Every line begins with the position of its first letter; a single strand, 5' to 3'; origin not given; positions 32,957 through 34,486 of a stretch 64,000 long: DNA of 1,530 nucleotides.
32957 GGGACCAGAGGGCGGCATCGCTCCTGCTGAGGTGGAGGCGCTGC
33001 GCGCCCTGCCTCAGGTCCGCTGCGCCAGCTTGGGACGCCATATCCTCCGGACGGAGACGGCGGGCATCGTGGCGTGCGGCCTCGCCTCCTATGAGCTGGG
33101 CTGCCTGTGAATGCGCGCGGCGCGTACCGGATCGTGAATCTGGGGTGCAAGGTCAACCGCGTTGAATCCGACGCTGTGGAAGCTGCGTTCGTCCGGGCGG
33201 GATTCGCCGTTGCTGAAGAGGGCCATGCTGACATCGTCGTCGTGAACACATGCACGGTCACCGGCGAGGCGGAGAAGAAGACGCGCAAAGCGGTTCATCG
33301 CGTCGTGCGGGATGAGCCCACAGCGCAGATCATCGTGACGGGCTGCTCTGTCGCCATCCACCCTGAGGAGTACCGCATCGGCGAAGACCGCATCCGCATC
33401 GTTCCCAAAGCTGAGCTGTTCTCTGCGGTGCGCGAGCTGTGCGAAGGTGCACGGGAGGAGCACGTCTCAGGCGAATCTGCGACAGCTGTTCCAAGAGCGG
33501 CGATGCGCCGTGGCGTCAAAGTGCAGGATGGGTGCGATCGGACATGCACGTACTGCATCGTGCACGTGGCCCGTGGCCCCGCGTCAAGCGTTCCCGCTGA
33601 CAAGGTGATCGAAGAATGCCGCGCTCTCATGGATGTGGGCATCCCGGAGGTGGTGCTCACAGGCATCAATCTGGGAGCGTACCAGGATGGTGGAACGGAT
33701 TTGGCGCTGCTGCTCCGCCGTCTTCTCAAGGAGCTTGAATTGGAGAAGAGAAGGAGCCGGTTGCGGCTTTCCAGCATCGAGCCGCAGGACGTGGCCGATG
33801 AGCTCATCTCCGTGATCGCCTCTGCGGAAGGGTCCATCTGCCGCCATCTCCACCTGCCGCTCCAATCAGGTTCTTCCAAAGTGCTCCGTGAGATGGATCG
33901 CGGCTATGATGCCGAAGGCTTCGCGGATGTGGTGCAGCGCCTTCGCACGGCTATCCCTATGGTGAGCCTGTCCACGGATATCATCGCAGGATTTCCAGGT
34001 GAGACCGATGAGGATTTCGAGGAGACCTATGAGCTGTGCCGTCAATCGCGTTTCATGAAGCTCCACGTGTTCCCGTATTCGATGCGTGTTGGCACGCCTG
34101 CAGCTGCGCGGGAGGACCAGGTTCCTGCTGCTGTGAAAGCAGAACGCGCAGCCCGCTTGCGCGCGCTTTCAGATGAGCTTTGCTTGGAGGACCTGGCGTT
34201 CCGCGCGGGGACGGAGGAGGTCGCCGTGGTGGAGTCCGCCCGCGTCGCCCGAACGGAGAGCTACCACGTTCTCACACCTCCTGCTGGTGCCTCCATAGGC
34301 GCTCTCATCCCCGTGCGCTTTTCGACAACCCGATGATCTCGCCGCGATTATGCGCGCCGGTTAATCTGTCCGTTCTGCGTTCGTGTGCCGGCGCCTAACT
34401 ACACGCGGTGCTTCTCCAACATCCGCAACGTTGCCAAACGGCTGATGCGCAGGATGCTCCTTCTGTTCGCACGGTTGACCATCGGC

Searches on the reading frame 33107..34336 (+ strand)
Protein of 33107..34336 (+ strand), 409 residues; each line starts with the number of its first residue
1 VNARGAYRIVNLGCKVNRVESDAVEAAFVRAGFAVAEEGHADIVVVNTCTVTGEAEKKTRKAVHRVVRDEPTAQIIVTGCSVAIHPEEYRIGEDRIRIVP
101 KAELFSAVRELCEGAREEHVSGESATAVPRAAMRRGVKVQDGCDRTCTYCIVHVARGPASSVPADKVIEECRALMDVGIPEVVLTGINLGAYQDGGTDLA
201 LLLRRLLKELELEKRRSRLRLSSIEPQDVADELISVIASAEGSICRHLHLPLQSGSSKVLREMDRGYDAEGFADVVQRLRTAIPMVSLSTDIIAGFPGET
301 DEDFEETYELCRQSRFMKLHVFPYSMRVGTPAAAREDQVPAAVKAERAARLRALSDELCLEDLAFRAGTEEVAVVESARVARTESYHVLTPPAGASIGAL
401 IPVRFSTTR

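Call 88: find_homologous_proteins(query=window:33107-34336:+, max_evalue=1e-50)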
Query window:33107-34336:+ (409 aa): 7471 proteins with E <= 1e-50 among 8000 candidates; the best 120 are listed.
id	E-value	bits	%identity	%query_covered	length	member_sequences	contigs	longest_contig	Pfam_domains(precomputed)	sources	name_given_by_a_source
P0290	9.5e-262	886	100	100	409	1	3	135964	PF04055.28,PF00919.27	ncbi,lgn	-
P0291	3.5e-158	545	63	99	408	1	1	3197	PF04055.28,PF00919.27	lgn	-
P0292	1.8e-148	513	63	98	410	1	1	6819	PF04055.28,PF00919.27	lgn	-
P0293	1.6e-141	490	60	98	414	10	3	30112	PF04055.28,PF00919.27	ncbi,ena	-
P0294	4.8e-140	485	57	98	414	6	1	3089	PF04055.28,PF00919.27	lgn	-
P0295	9.9e-138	478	59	98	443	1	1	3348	PF04055.28,PF00919.27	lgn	-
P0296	3.3e-137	476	48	66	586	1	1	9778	PF04055.28,PF00919.27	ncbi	-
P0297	1.1e-135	471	56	98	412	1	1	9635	PF04055.28,PF00919.27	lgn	-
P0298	1.1e-134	468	55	98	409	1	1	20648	PF04055.28,PF00919.27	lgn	-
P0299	5.3e-132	459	57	98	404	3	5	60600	PF04055.28,PF00919.27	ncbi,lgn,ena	-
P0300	4.5e-131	456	56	97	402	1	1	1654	PF04055.28,PF00919.27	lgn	-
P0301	6.4e-131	455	56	99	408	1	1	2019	PF04055.28,PF00919.27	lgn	-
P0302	6.5e-129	449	55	99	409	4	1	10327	PF04055.28,PF00919.27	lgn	-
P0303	1.8e-128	447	56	98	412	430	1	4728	PF04055.28,PF00919.27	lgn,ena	-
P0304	4.1e-128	446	56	98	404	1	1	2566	PF04055.28,PF00919.27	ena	-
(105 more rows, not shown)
